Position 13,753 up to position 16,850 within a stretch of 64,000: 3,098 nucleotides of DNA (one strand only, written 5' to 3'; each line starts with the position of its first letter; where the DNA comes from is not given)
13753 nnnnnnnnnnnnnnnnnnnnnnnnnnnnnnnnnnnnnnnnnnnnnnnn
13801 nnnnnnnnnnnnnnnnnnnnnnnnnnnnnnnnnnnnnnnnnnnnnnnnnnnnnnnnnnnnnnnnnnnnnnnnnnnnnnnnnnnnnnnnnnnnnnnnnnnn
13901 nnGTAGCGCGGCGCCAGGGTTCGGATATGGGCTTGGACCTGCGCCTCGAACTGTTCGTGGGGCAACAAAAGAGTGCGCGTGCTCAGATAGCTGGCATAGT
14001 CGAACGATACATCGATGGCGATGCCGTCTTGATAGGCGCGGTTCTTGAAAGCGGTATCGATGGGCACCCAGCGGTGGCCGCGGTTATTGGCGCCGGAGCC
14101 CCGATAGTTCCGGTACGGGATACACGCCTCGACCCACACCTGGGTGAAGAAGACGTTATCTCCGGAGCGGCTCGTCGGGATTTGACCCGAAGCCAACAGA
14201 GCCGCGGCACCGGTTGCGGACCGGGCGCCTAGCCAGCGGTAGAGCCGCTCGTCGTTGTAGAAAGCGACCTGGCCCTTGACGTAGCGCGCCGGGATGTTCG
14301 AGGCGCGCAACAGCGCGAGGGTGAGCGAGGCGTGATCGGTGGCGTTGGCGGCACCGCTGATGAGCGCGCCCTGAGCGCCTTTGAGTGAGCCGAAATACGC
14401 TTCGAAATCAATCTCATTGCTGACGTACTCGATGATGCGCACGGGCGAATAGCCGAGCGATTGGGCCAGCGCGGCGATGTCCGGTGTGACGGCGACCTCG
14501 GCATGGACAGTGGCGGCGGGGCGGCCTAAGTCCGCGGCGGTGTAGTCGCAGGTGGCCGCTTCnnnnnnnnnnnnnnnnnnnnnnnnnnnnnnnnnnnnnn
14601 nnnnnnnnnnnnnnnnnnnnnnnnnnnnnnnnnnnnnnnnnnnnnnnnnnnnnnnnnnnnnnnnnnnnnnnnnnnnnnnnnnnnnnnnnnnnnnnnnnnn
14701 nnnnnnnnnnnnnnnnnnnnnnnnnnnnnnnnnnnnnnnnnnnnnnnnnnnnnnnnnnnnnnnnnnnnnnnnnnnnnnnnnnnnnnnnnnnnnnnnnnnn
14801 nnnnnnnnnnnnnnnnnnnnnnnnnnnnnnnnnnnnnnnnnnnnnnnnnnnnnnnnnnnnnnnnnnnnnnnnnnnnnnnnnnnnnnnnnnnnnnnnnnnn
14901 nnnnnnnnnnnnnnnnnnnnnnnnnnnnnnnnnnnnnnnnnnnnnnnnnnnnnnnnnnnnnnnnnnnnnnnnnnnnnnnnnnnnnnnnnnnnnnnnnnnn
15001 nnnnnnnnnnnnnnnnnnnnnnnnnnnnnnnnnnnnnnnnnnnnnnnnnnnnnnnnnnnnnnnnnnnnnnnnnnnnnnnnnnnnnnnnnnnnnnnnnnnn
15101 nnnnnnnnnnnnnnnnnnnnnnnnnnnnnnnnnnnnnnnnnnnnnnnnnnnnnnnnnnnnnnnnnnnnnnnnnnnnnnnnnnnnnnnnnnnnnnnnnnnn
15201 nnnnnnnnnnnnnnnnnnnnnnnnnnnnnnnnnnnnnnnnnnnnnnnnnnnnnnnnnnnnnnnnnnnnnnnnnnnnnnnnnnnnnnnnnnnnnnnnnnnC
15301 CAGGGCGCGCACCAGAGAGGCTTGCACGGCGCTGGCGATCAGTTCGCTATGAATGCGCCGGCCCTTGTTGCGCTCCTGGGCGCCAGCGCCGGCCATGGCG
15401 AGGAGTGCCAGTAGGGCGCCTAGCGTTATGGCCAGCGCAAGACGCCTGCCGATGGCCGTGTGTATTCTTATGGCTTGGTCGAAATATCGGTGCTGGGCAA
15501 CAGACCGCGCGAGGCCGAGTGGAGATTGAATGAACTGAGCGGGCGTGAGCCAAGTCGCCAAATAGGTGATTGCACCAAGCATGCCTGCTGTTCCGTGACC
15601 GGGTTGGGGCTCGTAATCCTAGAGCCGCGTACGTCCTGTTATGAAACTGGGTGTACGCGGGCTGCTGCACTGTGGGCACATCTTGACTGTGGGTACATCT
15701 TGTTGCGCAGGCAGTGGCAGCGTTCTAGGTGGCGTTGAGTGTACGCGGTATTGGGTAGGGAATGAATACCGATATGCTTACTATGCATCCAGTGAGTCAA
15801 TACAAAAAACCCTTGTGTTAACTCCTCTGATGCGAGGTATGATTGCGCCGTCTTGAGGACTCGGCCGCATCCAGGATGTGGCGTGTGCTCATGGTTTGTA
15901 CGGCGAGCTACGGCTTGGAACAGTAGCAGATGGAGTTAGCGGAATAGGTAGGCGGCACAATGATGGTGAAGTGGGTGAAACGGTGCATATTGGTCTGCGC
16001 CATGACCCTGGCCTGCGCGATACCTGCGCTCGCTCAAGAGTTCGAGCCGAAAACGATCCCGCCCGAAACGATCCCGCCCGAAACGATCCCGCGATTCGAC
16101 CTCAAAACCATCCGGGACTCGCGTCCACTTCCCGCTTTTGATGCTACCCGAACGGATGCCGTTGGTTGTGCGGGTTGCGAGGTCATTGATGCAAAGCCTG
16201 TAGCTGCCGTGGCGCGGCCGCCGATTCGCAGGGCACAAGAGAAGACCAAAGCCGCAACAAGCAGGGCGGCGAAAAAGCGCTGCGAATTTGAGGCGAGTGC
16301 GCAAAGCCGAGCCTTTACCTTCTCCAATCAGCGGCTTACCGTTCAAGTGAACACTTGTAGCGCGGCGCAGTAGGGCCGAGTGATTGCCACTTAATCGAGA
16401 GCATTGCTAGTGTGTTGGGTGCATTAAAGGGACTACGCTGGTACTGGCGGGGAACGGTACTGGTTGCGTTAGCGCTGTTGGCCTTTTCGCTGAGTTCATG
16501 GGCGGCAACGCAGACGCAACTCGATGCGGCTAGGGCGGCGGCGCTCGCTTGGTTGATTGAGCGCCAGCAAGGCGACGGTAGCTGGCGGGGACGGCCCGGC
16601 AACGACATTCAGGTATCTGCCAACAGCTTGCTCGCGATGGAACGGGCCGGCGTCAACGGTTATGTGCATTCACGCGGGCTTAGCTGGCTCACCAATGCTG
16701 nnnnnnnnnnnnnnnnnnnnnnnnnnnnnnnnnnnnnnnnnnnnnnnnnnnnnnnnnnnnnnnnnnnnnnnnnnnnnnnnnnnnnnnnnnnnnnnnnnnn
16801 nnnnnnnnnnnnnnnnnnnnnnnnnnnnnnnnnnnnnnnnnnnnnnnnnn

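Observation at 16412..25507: Giant 3031-aa secreted protein with an unprecedented domain mix: terpene-cyclase-like toroid, Ig/cadherin-like modules, embedded cyclophilin, tandem-95 repeats, FVNT-NDAP modules, dockerin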

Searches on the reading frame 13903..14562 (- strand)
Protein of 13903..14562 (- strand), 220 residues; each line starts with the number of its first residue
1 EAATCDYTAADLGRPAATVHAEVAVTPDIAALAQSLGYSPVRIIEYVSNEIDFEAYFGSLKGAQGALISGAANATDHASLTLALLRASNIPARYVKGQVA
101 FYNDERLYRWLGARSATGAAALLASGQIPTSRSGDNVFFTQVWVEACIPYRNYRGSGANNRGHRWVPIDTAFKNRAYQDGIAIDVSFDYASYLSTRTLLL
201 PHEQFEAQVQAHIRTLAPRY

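Call 57: search_solved_structures(query=window:13903-14562:-, max_evalue=1, show_alignments=2)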
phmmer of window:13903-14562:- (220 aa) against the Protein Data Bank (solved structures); distinct sequences matched with E-value up to 1: 1.
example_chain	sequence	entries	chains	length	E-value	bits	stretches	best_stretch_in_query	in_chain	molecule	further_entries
3isr_A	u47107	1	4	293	0.54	13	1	42-100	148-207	Transglutaminase-like enzymes, putative cysteine protease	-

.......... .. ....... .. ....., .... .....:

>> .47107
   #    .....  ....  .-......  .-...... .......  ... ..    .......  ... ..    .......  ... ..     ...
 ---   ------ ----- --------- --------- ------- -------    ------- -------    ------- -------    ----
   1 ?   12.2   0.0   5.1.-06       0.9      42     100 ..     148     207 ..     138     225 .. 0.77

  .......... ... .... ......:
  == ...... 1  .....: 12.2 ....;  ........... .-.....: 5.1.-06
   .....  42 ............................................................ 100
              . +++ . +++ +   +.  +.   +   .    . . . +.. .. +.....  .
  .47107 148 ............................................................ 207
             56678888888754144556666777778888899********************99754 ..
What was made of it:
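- The window toxin's transglutaminase has Ala in place of the catalytic Cys (call 57).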

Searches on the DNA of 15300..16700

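Call 77: search_rna_families(source=window, start=15300, end=16700, threshold=evalue, max_evalue=1)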
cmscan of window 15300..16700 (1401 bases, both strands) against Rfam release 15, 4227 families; matches with E-value up to 1: 1.
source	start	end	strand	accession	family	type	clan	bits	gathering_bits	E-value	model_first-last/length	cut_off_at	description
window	16461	16635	+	RF02571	Mcr7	Gene; sRNA;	-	15.6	380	0.34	1-351/351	no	mcr7 sRNA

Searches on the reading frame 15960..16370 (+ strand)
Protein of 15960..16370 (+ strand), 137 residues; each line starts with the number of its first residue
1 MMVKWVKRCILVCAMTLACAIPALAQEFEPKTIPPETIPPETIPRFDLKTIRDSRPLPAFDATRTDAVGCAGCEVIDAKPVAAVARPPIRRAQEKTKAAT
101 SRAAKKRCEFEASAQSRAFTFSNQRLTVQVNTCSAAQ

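Call 82: search_protein_families(library=pfam, proteins=[window:15960-16370:+], max_evalue=1)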
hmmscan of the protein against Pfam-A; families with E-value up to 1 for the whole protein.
window:15960-16370:+ (137 aa): 0 families
